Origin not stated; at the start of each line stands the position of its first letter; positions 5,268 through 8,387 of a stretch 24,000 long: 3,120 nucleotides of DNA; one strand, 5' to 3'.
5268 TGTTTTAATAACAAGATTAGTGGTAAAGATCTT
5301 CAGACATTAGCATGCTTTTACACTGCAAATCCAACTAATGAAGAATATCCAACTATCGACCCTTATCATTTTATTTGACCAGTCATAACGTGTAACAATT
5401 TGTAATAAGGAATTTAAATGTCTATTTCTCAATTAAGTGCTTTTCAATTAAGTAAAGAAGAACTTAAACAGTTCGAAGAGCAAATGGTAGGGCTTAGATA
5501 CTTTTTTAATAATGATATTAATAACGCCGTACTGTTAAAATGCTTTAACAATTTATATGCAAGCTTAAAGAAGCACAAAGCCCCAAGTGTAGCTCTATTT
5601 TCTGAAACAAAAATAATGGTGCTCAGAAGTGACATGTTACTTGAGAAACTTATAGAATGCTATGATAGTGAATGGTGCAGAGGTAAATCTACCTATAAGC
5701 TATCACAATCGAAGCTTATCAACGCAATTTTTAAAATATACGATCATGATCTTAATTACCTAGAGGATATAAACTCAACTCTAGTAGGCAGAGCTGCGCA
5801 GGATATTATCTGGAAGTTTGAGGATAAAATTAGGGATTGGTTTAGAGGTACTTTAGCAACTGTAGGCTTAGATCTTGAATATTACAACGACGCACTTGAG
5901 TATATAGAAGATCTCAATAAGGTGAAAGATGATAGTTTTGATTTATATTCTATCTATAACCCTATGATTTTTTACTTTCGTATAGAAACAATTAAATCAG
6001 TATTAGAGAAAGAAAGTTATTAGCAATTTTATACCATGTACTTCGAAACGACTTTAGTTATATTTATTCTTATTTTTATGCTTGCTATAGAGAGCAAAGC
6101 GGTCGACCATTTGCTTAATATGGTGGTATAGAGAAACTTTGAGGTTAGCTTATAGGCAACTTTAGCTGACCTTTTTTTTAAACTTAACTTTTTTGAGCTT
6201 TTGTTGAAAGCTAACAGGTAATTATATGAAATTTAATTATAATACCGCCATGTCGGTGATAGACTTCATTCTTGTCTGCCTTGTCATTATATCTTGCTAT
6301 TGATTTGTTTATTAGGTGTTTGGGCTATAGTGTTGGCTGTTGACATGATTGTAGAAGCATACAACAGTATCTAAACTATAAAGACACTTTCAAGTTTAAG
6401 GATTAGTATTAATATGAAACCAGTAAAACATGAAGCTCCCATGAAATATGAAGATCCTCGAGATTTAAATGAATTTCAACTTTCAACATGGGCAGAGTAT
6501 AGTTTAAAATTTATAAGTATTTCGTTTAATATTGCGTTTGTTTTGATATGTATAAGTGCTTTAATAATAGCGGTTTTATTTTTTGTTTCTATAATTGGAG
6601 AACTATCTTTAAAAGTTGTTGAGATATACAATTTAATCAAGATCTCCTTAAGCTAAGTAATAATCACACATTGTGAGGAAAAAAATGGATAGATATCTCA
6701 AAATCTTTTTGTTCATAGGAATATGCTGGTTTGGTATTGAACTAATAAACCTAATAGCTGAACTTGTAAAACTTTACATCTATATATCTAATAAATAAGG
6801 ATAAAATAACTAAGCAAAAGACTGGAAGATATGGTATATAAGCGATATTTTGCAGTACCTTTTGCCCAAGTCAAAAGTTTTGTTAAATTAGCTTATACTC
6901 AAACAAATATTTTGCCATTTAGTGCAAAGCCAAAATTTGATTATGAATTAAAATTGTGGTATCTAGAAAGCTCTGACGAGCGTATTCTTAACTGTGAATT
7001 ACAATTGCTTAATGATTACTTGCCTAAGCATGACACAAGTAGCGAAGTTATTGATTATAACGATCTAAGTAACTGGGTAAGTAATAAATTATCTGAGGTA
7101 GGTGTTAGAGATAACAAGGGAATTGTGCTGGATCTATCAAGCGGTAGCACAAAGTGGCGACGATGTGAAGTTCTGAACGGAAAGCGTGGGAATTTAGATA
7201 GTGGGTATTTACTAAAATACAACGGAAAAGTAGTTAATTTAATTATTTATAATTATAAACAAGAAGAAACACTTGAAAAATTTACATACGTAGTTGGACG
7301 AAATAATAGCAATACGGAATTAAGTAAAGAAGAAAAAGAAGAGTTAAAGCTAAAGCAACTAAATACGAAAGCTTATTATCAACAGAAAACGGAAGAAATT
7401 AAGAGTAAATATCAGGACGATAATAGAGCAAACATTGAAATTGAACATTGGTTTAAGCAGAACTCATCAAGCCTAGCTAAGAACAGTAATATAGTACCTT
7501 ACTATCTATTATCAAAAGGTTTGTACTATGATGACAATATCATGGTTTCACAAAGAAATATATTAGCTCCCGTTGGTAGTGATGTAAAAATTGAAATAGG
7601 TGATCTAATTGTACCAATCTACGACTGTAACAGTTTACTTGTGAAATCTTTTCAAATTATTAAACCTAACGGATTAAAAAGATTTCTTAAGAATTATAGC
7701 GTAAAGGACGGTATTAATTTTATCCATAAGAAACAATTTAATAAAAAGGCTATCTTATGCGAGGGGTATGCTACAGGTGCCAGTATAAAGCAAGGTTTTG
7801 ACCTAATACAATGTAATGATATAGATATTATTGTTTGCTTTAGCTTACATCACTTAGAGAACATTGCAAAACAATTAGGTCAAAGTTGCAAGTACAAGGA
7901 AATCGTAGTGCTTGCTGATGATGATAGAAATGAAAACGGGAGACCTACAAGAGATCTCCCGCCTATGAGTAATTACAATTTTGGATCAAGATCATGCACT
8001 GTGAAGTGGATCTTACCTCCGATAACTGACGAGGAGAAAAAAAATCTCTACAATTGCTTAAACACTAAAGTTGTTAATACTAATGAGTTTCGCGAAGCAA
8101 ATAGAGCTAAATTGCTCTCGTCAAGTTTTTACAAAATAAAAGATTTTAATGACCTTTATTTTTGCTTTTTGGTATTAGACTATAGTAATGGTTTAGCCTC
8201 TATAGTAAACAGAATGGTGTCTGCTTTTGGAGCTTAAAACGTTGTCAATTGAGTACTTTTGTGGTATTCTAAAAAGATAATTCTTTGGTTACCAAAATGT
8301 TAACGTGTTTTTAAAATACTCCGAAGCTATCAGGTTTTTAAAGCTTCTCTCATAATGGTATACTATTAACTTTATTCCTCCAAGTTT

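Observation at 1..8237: Dense one-directional island of unrecognisable genes, marked only by an AlpA-like HTH and a helicase-less Toprim primase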

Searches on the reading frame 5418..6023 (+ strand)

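Call 5: search_protein_families(library=pfam, max_evalue=0.1, proteins=[window:5418-6023:+])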
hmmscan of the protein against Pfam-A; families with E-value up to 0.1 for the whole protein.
window:5418-6023:+ (201 aa): 0 families

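Call 7: search_protein_families(library=phrogs, max_evalue=0.1, proteins=[window:5418-6023:+])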
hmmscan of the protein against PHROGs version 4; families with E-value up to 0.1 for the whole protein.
window:5418-6023:+ (201 aa): 0 families

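Call 31: search_protein_families(library=padloc, max_evalue=0.1, proteins=[window:5418-6023:+])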
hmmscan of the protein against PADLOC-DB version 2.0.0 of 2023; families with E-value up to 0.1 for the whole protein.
window:5418-6023:+ (201 aa): 1 family
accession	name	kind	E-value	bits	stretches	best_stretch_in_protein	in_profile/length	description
PDLC02390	pAgo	-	0.012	12.2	1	110-170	270-327/719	-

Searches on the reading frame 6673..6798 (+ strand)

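Call 6: search_protein_families(library=pfam, max_evalue=0.1, proteins=[window:6673-6798:+])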
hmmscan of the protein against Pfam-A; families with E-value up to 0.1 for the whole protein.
window:6673-6798:+ (41 aa): 0 families

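Call 8: search_protein_families(library=phrogs, max_evalue=0.1, proteins=[window:6673-6798:+])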
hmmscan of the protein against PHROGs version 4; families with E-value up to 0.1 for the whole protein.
window:6673-6798:+ (41 aa): 1 family
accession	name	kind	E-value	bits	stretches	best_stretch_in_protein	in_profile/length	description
phrog_7722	-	unknown function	0.075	14.2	1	8-28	3-23/74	-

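Call 77: search_protein_families(library=padloc, max_evalue=0.1, proteins=[window:6673-6798:+])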
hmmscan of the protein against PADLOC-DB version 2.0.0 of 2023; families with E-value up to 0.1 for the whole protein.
window:6673-6798:+ (41 aa): 0 families

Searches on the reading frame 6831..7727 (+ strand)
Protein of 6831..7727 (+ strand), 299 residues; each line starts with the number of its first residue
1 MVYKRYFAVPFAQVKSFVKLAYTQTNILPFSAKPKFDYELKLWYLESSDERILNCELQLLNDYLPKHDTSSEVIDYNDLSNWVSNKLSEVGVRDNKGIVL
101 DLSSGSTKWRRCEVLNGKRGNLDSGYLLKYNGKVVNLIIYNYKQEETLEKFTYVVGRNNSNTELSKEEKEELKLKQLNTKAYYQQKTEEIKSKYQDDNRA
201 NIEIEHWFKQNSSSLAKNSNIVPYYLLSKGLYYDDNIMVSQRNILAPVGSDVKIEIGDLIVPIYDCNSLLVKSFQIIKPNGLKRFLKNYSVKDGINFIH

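Call 50: search_protein_families(library=pfam, max_evalue=10, proteins=[window:6831-7727:+])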
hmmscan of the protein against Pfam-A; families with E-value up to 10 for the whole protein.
seq(299 aa): 3 families
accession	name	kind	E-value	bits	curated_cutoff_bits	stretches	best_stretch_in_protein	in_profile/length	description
PF19168.5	DUF5850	-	0.034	15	25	1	143-252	21-131/171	Family of unknown function (DUF5850)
PF08727.16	P3A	-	0.12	12.2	22.3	1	61-95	22-55/59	Poliovirus 3A protein like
PF03739.19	LptF_LptG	-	0.26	10.7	27.9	1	108-195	177-268/353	Lipopolysaccharide export system permease LptF/LptG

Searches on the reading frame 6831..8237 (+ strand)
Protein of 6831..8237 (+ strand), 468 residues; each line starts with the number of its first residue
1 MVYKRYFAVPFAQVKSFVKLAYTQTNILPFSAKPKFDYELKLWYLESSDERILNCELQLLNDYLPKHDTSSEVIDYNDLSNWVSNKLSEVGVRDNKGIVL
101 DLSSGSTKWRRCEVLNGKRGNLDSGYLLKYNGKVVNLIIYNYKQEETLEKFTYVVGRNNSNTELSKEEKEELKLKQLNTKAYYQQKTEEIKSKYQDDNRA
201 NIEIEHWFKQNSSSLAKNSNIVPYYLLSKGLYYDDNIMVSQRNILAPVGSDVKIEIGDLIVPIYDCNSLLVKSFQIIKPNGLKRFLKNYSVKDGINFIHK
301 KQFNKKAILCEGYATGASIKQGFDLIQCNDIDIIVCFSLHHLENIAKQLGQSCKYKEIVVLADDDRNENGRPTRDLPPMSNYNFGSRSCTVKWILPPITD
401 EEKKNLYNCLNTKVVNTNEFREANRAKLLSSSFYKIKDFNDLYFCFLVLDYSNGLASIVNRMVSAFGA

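Call 6: search_protein_families(library=pfam, max_evalue=0.1, proteins=[window:6831-8237:+])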
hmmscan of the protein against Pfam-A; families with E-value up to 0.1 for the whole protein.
window:6831-8237:+ (468 aa): 2 families
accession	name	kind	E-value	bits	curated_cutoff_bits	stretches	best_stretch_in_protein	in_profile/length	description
PF13362.12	Toprim_3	-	2.9e-05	24.8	27.2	1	307-371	2-57/95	Toprim domain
PF01751.28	Toprim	-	0.0022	18.5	23.1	1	307-366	2-67/96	Toprim domain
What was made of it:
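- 6831..8237 (+): Helicase-less Toprim primase of the TraC/Sog/P4-alpha (EGYATA) family, 468 aa (CKF54_03730). Catalytic core is about residues 216-402, with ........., EGYATG (311-316) and DDD (363-365). Pfam Toprim_3 E 2.9e-5, 24.8 bits, below the gathering score of 27.2 (call 6).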

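Call 8: search_protein_families(library=phrogs, max_evalue=0.1, proteins=[window:6831-8237:+])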
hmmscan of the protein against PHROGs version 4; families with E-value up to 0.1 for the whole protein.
window:6831-8237:+ (468 aa): 3 families
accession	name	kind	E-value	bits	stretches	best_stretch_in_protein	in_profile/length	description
phrog_2249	-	DNA, RNA and nucleotide metabolism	1.9e-15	57.6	1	228-369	141-265/802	DNA primase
phrog_35358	-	DNA, RNA and nucleotide metabolism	1.7e-08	33.9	1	174-368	97-290/968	DNA primase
phrog_510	-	DNA, RNA and nucleotide metabolism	2.3e-05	24.3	1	280-368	213-307/667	DNA primase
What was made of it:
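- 6831..8237 (+): PHROG 2249, 35358 and 510 'DNA primase', E 1.9e-15 to 2.3e-5 (call 8).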

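Call 11: find_homologous_proteins(query=window:6831-8237:+)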
Query window:6831-8237:+ (468 aa): 2 proteins with E <= 0.001 among 6445 candidates.
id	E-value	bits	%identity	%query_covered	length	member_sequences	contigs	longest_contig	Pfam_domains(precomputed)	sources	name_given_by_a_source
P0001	0.0e+0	1056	100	100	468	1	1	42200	-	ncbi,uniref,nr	ncbi:hypothetical protein CKF54_03730 [Psittacicella hinzii]|uniref:Toprim domain-containing protein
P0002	5.1e-4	37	21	73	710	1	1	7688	PF08401.17,PF18974.6,PF18818.8,PF13362.13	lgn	-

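Call 13: find_encoding_contigs(protein=P0001, flank=10000, max_places=6)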
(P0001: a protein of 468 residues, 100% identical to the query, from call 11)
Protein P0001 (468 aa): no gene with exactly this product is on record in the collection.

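Call 17: search_protein_families(library=ncbifam, max_evalue=0.01, proteins=[window:6831-8237:+])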
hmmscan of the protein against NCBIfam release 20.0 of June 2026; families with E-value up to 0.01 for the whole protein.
window:6831-8237:+ (468 aa): 0 families

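Call 37: search_solved_structures(query=window:6831-8237:+, max_evalue=1, show_alignments=2)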
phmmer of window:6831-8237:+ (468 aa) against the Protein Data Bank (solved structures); distinct sequences matched with E-value up to 1: 0.

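Call 60: find_related_loci(query=window:6831-8237:+, collection=viral_contigs, flank=10000)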
Query window:6831-8237:+ (468 aa) in viral_contigs; peptide patterns used: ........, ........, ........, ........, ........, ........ (x = any residue, [..] = any of these).
5 stretches matched a pattern, but none encodes a relative of the query by tblastn (E <= 1e-3).
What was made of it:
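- The viral_contigs scan with the primase found no relative (call 60).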

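Call 74: find_encoding_contigs(protein=P0002, flank=8000, max_places=3)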
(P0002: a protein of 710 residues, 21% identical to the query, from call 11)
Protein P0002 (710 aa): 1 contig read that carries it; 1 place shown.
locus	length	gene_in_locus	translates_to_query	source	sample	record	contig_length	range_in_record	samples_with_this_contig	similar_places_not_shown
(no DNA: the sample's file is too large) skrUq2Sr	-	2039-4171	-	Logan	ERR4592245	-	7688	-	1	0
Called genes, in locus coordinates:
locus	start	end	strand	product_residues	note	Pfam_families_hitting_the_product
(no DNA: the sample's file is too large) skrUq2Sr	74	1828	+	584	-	PF02534:T4SS-DNA_transf, PF10412:TrwB_AAD_bind, PF12696:TraG-D_C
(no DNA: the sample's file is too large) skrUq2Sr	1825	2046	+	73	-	PF27712:TraD_b_g-type (weak)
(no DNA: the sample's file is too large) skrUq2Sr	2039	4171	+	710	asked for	PF08401:ArdcN, PF18818:MPTase-PolyVal, PF18974:DUF5710, PF13362:Toprim_3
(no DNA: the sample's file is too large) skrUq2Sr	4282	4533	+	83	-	-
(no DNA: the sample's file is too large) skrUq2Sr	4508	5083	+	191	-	-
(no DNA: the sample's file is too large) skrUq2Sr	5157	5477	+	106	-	-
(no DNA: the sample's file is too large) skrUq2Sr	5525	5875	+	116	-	PF21983:NikA-like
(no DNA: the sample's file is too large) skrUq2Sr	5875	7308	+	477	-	PF03432:Relaxase, PF22863:TraI_middle, PF18974:DUF5710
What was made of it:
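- The only database relative (P0002) lies between a T4 coupling protein and a NikA/relaxase pair (call 74).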

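Call 77: search_protein_families(library=padloc, max_evalue=0.1, proteins=[window:6831-8237:+])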
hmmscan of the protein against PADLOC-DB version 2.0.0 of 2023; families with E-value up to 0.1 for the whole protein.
window:6831-8237:+ (468 aa): 0 families
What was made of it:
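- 6831..8237 (+): No PADLOC hit (call 77).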
